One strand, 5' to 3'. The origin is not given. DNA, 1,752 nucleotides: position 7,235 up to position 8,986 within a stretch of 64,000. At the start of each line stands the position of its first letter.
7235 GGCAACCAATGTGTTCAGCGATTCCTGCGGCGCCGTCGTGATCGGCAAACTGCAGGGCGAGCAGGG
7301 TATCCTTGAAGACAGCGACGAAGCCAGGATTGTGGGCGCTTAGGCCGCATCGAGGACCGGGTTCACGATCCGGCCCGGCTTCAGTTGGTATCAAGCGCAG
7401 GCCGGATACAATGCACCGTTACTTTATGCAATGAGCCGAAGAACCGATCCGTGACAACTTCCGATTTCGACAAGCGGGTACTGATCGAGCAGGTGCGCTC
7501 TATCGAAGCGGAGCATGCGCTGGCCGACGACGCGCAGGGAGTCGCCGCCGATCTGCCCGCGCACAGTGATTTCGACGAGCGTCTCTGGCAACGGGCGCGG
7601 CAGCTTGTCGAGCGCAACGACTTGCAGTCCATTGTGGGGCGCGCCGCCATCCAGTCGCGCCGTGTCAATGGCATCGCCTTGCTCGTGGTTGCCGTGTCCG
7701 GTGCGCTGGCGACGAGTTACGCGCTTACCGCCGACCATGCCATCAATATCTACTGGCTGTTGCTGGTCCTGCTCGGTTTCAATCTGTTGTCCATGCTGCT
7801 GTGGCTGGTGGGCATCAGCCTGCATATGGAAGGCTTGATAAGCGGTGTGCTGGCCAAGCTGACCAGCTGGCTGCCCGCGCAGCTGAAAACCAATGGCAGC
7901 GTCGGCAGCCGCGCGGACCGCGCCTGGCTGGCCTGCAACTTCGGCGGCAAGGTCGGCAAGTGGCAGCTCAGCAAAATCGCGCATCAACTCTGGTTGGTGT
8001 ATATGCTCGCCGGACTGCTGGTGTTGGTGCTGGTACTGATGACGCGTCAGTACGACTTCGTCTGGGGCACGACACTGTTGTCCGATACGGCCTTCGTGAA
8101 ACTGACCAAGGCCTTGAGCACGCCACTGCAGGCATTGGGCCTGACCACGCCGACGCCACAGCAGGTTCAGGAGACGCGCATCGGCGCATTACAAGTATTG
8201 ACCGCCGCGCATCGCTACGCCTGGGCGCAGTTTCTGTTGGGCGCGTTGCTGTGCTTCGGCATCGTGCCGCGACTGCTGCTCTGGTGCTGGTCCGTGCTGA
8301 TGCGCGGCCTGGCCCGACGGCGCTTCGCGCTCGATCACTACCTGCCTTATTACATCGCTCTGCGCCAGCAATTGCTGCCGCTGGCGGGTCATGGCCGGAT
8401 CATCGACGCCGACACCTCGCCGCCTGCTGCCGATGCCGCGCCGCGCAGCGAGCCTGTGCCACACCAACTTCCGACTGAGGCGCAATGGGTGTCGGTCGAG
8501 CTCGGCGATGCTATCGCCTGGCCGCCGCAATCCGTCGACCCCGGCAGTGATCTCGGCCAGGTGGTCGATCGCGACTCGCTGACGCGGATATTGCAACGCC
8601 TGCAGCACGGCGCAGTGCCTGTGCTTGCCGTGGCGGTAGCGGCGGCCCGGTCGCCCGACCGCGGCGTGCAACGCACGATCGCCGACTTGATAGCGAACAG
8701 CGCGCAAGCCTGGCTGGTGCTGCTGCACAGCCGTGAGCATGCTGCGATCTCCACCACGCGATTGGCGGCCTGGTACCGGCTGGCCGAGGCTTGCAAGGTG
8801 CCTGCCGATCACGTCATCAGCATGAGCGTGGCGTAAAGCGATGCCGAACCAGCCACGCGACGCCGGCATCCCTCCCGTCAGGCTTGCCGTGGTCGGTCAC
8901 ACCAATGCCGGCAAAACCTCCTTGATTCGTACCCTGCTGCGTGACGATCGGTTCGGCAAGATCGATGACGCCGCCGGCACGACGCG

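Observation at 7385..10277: Tightly linked polytopic membrane protein and membrane-anchored GTPase pair of unknown function (DUF2868/DUF3482-like)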

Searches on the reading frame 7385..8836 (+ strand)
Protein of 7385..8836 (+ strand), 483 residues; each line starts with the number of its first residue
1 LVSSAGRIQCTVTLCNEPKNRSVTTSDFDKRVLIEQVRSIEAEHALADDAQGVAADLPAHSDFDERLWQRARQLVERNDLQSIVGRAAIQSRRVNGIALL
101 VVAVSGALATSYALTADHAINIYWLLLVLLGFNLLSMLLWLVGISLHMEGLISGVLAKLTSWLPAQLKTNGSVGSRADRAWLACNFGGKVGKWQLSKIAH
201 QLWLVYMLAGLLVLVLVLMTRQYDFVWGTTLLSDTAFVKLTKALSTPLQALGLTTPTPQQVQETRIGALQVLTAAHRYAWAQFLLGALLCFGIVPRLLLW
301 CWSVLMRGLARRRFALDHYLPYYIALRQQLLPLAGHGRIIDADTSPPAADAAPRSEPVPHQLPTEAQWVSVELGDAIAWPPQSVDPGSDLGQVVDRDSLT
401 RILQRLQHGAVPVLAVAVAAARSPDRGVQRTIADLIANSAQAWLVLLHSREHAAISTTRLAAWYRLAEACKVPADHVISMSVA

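Call 7: search_protein_families(library=pfam, proteins=[window:7385-8836:+], max_evalue=0.01)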
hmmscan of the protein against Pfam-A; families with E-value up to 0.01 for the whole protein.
window:7385-8836:+ (483 aa): 1 family
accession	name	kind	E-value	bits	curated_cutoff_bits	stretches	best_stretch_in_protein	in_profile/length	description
PF11067.13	DUF2868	-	8.6e-70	236.2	26.8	1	176-471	9-314/315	Protein of unknown function (DUF2868)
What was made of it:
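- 7451..8836 (+): DUF2868 gene, 461 aa from GTG 7451 (the longest possible ORF starts at TTG 7385). Pfam PF11067, E 8.6e-70 (call 7).
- On Pfam DUF2868 (PF11067): 236.2 bits against a cut-off of 26.8 (call 7).
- Closest known: Pfam DUF2868. Same: Full-length, high-scoring matches (call 7).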

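Call 8: search_protein_families(library=ncbifam, proteins=[window:7385-8836:+], max_evalue=0.01)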
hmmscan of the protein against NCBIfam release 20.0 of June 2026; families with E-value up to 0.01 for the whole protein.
window:7385-8836:+ (483 aa): 0 families

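Call 10: search_protein_families(library=padloc, proteins=[window:7385-8836:+], max_evalue=0.1)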
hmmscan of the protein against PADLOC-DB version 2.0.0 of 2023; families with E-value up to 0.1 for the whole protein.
window:7385-8836:+ (483 aa): 0 families

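Call 16: search_solved_structures(query=window:7385-8836:+, max_evalue=10)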
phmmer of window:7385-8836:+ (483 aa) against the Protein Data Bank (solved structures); distinct sequences matched with E-value up to 10: 0.

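Call 19: find_homologous_proteins(query=window:7451-8836:+)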
Query window:7451-8836:+ (461 aa): 314 proteins with E <= 0.001 among 8000 candidates; the best 120 are listed.
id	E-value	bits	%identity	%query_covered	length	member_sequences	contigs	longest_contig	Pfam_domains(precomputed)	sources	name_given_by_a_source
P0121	0.0e+0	1011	100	100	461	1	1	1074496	PF11067.14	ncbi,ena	-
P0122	2.0e-235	800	79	100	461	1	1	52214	PF11067.14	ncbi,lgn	-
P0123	4.3e-211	719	71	100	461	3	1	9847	PF11067.14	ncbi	-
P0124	1.9e-209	714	69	100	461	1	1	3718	PF11067.14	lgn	-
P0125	3.6e-209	713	70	100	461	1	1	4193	PF11067.14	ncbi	ncbi:MAG: DUF2868 domain-containing protein [Pseudomonadales bacterium]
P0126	5.4e-208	709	69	100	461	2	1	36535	PF11067.14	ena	-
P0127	3.1e-207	707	69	100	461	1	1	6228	PF11067.14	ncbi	-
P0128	1.1e-206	705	71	100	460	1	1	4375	PF11067.14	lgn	-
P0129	2.7e-206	704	71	100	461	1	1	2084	PF11067.14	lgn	-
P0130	1.1e-202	692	68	100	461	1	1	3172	PF11067.14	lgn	-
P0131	6.3e-201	686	67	99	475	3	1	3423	PF11067.14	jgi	-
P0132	5.7e-200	683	68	100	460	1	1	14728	PF11067.14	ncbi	ncbi:MAG: DUF2868 domain-containing protein [Pseudomonadales bacterium]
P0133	1.2e-198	678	67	100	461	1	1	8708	PF11067.14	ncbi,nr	ncbi:MAG: DUF2868 domain-containing protein [Gammaproteobacteria bacterium]|nr:DUF2868 domain-contai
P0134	2.1e-197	674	65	100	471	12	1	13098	PF11067.14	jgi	jgi:hypothetical protein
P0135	4.7e-197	673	67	100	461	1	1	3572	PF11067.14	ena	-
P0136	9.2e-197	672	66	100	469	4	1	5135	PF11067.14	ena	-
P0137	6.1e-196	670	67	100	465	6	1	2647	PF11067.14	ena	-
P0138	1.0e-195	669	66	100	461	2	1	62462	PF11067.14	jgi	-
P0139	4.8e-195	667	67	100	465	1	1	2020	PF11067.14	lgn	-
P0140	1.2e-194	665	66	100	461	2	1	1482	PF11067.14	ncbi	ncbi:MAG: DUF2868 domain-containing protein [Gammaproteobacteria bacterium]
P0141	7.7e-194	663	65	100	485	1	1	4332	PF11067.14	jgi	jgi:hypothetical protein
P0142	1.1e-193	662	66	100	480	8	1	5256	PF11067.14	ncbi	-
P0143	3.1e-193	661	66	100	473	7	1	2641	PF11067.14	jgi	-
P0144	3.8e-193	660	65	100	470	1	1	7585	PF11067.14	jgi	-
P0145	4.3e-193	660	66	100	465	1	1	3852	PF11067.14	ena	-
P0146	1.7e-192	658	66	100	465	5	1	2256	PF11067.14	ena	-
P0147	3.0e-192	657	65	100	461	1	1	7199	PF11067.14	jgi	jgi:hypothetical protein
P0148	4.4e-192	657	65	100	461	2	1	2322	PF11067.14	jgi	jgi:hypothetical protein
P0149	6.0e-192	656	64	100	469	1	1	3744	PF11067.14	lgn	-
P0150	2.6e-191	654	65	100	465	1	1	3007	PF11067.14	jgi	jgi:hypothetical protein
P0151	4.2e-191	654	64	100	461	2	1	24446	PF11067.14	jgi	-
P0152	4.5e-191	653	67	99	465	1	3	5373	PF11067.14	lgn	-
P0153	6.3e-191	653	66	99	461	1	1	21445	PF11067.14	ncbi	-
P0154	7.3e-191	653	65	100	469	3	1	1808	PF11067.14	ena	-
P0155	1.3e-190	652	63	100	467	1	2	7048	PF11067.14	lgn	-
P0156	1.4e-190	652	65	100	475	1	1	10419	PF11067.14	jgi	jgi:hypothetical protein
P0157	1.5e-190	652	66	99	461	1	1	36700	PF11067.14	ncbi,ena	-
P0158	2.5e-190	651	65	100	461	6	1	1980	PF11067.14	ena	-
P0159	7.2e-190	650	64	100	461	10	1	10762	PF11067.14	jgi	jgi:hypothetical protein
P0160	1.0e-189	649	65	100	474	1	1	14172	PF11067.14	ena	-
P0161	1.5e-189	648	64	100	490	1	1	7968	PF11067.14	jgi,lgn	-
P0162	2.7e-189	648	64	100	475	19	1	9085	PF11067.14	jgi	jgi:hypothetical protein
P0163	2.9e-189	648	65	100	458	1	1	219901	PF11067.14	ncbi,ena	-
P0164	6.3e-189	646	64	100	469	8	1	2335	PF11067.14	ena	-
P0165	6.7e-189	646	64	100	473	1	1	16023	PF11067.14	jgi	-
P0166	2.3e-188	645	63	100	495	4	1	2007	PF11067.14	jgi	-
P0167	2.3e-188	645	64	100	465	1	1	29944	PF11067.14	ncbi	-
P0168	2.9e-188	644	65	99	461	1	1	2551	PF11067.14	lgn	-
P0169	3.1e-188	644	63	100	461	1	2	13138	PF11067.14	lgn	-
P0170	5.3e-188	643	63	100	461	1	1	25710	PF11067.14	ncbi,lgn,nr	ncbi:MAG: DUF2868 domain-containing protein [Gammaproteobacteria bacterium]|nr:DUF2868 domain-contai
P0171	9.6e-188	643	65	99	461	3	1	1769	PF11067.14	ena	-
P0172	1.2e-187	642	64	100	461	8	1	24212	PF11067.14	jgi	jgi:hypothetical protein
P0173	3.5e-187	641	66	100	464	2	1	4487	PF11067.14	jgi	jgi:hypothetical protein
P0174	2.1e-186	638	64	100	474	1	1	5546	PF11067.14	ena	-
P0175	3.0e-186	638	64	100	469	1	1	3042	PF11067.14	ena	-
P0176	4.1e-186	637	63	100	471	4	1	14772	PF11067.14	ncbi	-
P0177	4.3e-186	637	62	100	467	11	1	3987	PF11067.14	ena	-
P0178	4.6e-186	637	64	100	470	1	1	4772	PF11067.14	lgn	-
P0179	4.9e-186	637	63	100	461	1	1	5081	PF11067.14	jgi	jgi:Protein of unknown function (DUF2868)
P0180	6.3e-186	637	64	99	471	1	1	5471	PF11067.14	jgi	jgi:hypothetical protein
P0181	9.1e-186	636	64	99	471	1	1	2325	PF11067.14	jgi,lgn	jgi:hypothetical protein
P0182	2.3e-185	635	65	96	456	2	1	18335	PF11067.14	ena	-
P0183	2.6e-185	635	62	100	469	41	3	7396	PF11067.14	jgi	jgi:hypothetical protein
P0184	5.4e-185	633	63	100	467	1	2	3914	PF11067.14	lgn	-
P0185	5.5e-185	633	65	96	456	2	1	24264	PF11067.14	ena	-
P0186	7.0e-185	633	62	100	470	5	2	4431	PF11067.14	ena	-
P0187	9.8e-185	633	65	100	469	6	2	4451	PF11067.14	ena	-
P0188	1.2e-184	632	63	100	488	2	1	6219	PF11067.14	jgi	jgi:hypothetical protein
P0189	2.8e-184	631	63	100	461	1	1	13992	PF11067.14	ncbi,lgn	-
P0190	3.1e-184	631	63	100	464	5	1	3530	PF11067.14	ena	-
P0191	7.9e-184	630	62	99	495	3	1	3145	PF11067.14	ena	-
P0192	1.3e-183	629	62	100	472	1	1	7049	PF11067.14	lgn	-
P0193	2.0e-183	628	62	100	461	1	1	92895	PF11067.14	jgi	jgi:hypothetical protein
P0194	4.8e-183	627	63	100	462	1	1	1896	PF11067.14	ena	-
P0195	5.7e-183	627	63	100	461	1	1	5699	PF11067.14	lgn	-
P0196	1.2e-182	626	62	100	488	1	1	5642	PF11067.14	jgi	jgi:hypothetical protein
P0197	1.6e-182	625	62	99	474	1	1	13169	PF11067.14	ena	-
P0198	2.4e-182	625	61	100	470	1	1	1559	PF11067.14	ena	-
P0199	3.3e-182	624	62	100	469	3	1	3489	PF11067.14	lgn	-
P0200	3.4e-182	624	63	100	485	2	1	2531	PF11067.14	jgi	-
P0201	4.0e-182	624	63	100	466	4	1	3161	PF11067.14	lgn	-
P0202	5.8e-182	623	62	100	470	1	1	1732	PF11067.14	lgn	-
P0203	8.4e-182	623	61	99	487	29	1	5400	PF11067.14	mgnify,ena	mgnify:CR=1 FL=1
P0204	8.8e-182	623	63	100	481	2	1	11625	PF11067.14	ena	-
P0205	1.0e-181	623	62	99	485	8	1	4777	PF11067.14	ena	-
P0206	1.3e-181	622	63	100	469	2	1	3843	PF11067.14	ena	-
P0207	2.6e-181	621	61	99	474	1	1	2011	PF11067.14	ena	-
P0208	4.6e-181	621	62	100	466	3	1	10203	PF11067.14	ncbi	-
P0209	1.1e-180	619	63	100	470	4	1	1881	PF11067.14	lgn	-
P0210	2.3e-180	618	62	100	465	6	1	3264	PF11067.14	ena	-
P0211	3.0e-180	618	62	100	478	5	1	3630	PF11067.14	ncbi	-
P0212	5.4e-180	617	61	100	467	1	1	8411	PF11067.14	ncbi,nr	ncbi:MAG: DUF2868 domain-containing protein [Gammaproteobacteria bacterium]|nr:DUF2868 domain-contai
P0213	1.8e-179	615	63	100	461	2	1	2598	PF11067.14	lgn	-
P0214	1.8e-179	615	60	100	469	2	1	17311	PF11067.14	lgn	-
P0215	2.9e-179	615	62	100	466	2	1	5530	PF11067.14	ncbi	-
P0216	4.7e-179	614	60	99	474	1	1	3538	PF11067.14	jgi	-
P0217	4.8e-179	614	61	100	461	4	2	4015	PF11067.14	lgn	-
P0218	5.8e-179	614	61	100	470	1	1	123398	PF11067.14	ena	-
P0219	5.9e-179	614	61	100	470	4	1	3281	PF11067.14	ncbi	ncbi:MAG: DUF2868 domain-containing protein [Gammaproteobacteria bacterium]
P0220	7.8e-179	613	61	99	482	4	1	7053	PF11067.14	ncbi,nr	ncbi:MAG: hypothetical protein DRQ44_05060 [Gammaproteobacteria bacterium]|nr:MAG: hypothetical prot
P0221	1.1e-178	613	59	99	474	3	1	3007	PF11067.14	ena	-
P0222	1.9e-178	612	62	100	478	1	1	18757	PF11067.14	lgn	-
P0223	4.3e-178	611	62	99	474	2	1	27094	PF11067.14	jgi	-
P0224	6.0e-178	610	62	100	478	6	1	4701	PF11067.14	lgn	-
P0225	6.3e-178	610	61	99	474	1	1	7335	PF11067.14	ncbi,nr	ncbi:MAG: DUF2868 domain-containing protein [Proteobacteria bacterium]|nr:DUF2868 domain-containing 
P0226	6.6e-178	610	60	100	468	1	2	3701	PF11067.14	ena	-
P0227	7.5e-178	610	60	99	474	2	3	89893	PF11067.14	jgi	-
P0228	9.0e-178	610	61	99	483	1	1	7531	PF11067.14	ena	-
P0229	9.4e-178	610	70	87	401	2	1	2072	PF11067.14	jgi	jgi:hypothetical protein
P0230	1.1e-177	609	61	100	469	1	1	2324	PF11067.14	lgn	-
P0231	2.1e-177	608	61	99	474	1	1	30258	PF11067.14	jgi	-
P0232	2.1e-177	608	60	100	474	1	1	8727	PF11067.14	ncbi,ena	-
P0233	2.2e-177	608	60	99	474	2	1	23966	PF11067.14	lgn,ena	-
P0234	2.5e-177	608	61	100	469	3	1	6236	PF11067.14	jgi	jgi:hypothetical protein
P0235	3.3e-177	608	60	99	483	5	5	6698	PF11067.14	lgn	-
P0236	4.1e-177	608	58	100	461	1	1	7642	PF11067.14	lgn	-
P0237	9.8e-177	606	61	100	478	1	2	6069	PF11067.14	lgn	-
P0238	2.0e-176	605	61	100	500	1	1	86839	PF11067.14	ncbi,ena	-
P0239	3.4e-176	604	59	99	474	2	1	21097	PF11067.14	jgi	jgi:hypothetical protein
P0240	4.1e-176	604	61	99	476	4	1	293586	PF11067.14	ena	-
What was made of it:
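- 7451..8836 (+): The identical 461-aa public protein is P0121 (call 19).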

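Call 30: predict_structure(alignment_id=A1)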
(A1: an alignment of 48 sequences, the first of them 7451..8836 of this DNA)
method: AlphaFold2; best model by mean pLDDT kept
length: 461 residues; sequences in the alignment: 48
mean_pLDDT: 78.6   pTM: 0.59
mean pLDDT of the five models: 78.6, 76.1, 74.0, 71.9, 71.0
residues with pLDDT >= 90: 98; 70-90: 252; 50-70: 77; < 50: 34
segments of 3 or more residues with pLDDT < 50: 144-148, 308-320, 322-324, 326-334
pLDDT, mean of each block of 10 residues (from residue 1): 80 86 63 57 81 85 87 93 92 80 89 88 61 55 52 83 84 92 95 87 75 86 91 88 74 88 93 95 91 64 55 42 46 57 87 81 86 86 78 87 80 86 81 71 79 81 69
secondary structure, 60 per line:
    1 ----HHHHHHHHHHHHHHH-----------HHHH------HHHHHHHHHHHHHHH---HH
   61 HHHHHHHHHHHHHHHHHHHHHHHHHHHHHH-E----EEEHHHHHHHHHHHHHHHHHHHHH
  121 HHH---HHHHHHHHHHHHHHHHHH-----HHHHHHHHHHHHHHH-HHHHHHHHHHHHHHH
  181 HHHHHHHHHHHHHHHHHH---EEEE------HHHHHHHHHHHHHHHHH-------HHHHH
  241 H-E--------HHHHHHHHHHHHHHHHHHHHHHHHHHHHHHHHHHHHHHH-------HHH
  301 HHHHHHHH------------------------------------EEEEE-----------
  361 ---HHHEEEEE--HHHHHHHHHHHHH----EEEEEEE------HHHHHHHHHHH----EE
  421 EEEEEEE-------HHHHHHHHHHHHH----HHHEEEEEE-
elements in order: H5-19 H31-34 H41-55 H59-90 E97-99 H100-123 H127-144 H150-164 H166-198 E202-205 H212-228 H236-241 H252-290 H298-308 E345-349 E367-371 H374-386 E391-397 H404-414 E419-427 H435-447 E455-460
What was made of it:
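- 7451..8836 (+): AlphaFold2 model has mean pLDDT 78.6 (call 30).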

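Call 39: fold_search(model_id=the predicted structure, library=pdb)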
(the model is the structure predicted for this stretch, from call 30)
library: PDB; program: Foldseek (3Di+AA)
matches with E <= 10: 489; with E <= 0.001: 0
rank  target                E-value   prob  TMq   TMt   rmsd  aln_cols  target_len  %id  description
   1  7air_A                3.3e-01  0.10  0.10  0.07  25.1       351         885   12  Structure of Human Potassium Chloride Transporter KCC1 in NaCl (Subclass 2) (released 2021-06-02)
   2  6uka_A                4.0e-01  0.90  0.17  0.39   6.9       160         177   11  Crystal structure of RHOG and ELMO complex (released 2020-08-12)
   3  8i9t_CH               4.2e-01  0.28  0.16  0.16  24.4       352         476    7  Cryo-EM structure of a Chaetomium thermophilum pre-60S ribosomal subunit - State Dbp10-1 (released 2023-05-17)
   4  8ewh_A                5.0e-01  0.84  0.17  0.14   7.8       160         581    9  Salmonella typhimurium GTPase BIPA (released 2022-11-16)
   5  2nv9_G                5.4e-01  0.84  0.17  0.21   6.6       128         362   12  The X-ray Crystal Structure of the Paramecium bursaria Chlorella virus arginine decarboxylase (released 2007-03-20)
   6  1xzp_A                6.2e-01  0.94  0.15  0.15   5.4       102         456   13  Structure of the GTP-binding protein TrmE from Thermotoga maritima (released 2005-01-04)
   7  6jwp_F                6.2e-01  0.69  0.18  0.26   6.4       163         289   12  crystal structure of EGOC (released 2019-12-11)
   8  7ug6_b                6.2e-01  0.20  0.16  0.15  26.5       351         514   11  Cryo-EM structure of pre-60S ribosomal subunit, unmethylated G2922 (released 2022-12-21)
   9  4dcu                  7.8e-01  0.96  0.16  0.18   3.0        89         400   13  Crystal Structure of B. subtilis EngA in complex with GDP (released 2012-11-14)
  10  3r7w_A                7.8e-01  0.82  0.16  0.23   4.1       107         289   15  Crystal Structure of Gtr1p-Gtr2p complex (released 2011-08-24)
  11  2hjg                  8.5e-01  0.82  0.18  0.20   8.1       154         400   11  The crystal structure of the B. subtilis YphC GTPase in complex with GDP (released 2006-08-08)
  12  8xrv_C                8.5e-01  0.11  0.12  0.08  23.2       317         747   10  The crystal structure of a GH3 enzyme CcBgl3B with glucose (released 2024-04-10)
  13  1xzq_A                8.9e-01  0.95  0.14  0.14   3.0        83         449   13  Structure of the GTP-binding protein TrmE from Thermotoga maritima complexed with 5-formyl-THF (released 2005-01-04)
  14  2nva_F                9.3e-01  0.51  0.14  0.17   5.9       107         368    9  The X-ray crystal structure of the Paramecium bursaria Chlorella virus arginine decarboxylase bound to agmatine (released 2007-03-20)
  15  7btc_B                9.3e-01  0.44  0.15  0.35   7.4       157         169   10  Crystal structure of Rheb Y35N mutant bound to GDP (released 2020-06-17)
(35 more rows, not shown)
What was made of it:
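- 8483..8833 (+): C-terminal cytoplasmic alpha/beta domain of DUF2868 (residues 345-461; order strand-strand-helix-strand-helix-strand-helix-strand), with the conserved P402-D403-R404-G405 loop at 8654-8665. Foldseek against the PDB gives nothing significant (best E 0.33), but the weak hits are dominated by G domains (call 39).
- Tried and rejected: DUF2868 against the PDB gave nothing significant (call 39).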

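Call 41: search_solved_structures(query=A1, max_evalue=10)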
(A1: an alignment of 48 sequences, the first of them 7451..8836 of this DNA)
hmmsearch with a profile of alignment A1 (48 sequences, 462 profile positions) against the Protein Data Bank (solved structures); distinct sequences matched with E-value up to 10: 5.
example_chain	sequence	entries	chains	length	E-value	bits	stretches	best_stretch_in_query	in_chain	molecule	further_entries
4d4e_A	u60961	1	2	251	0.012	17.6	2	366-446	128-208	ARMADILLO REPEAT PROTEIN ARM00016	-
5mfb_A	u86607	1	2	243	0.012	17.6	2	366-446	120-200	YIII(Dq)4CqI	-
4d49_A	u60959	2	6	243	1.9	10.3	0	351-441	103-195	ARMADILLO REPEAT PROTEIN ARM00027 | YIII(Dq.V1)4CPAF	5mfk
5mfi_A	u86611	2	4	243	2.1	10.2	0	351-441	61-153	YIII(Dq.V2)4CqI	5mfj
4rzp_A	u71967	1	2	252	6.3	8.6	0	366-450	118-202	Engineered Protein OR366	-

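Call 74: search_solved_structures(query=A4, max_evalue=10)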
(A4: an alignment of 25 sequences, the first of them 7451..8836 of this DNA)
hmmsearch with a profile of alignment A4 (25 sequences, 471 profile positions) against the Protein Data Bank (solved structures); distinct sequences matched with E-value up to 10: 2.
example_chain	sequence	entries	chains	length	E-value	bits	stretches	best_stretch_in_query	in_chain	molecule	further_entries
2knc_A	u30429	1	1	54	0.77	12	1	94-131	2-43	Integrin alpha-IIb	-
5xbt_A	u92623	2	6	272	0.99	11.6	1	16-87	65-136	Probable transcriptional regulator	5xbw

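Call 75: search_protein_families(library=pfam, alignment_id=A4, max_evalue=0.1)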
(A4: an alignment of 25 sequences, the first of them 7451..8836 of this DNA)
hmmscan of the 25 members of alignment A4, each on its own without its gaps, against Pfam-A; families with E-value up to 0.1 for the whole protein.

A. member 1, window:7451-8836:+ (461 aa): 1 family
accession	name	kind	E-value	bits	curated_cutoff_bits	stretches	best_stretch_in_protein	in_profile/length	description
PF11067.13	DUF2868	-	7.5e-70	236.4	26.8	1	154-449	9-314/315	Protein of unknown function (DUF2868)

B. families by the number of members that match (of 25 scanned): 8 families
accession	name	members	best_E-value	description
PF11067.13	DUF2868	25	2.7e-107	Protein of unknown function (DUF2868)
PF12365.13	DUF3649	1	0.0028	Protein of unknown function (DUF3649)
PF24403.1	iSirtuin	1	0.0069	Inactive Sirtuin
PF07681.17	DoxX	1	0.02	DoxX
PF05512.16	AWPM-19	1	0.025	AWPM-19-like family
PF05419.17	GUN4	1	0.027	GUN4-like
PF21227.3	Myb_DNA-binding_7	1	0.058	Myb-like DNA-binding domain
PF00176.29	SNF2-rel_dom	1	0.098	SNF2-related domain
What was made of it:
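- On FeoB: There is no FeoB_C or Gate hit on either protein (calls 7, 75).
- DUF2868 has only four transmembrane helices and matches no transporter family in Pfam or the PDB (calls 16, 74, 75).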

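Call 93: search_protein_families(library=phrogs, proteins=[window:7451-8836:+], max_evalue=0.01)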
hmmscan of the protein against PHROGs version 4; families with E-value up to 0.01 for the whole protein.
window:7451-8836:+ (461 aa): 0 families
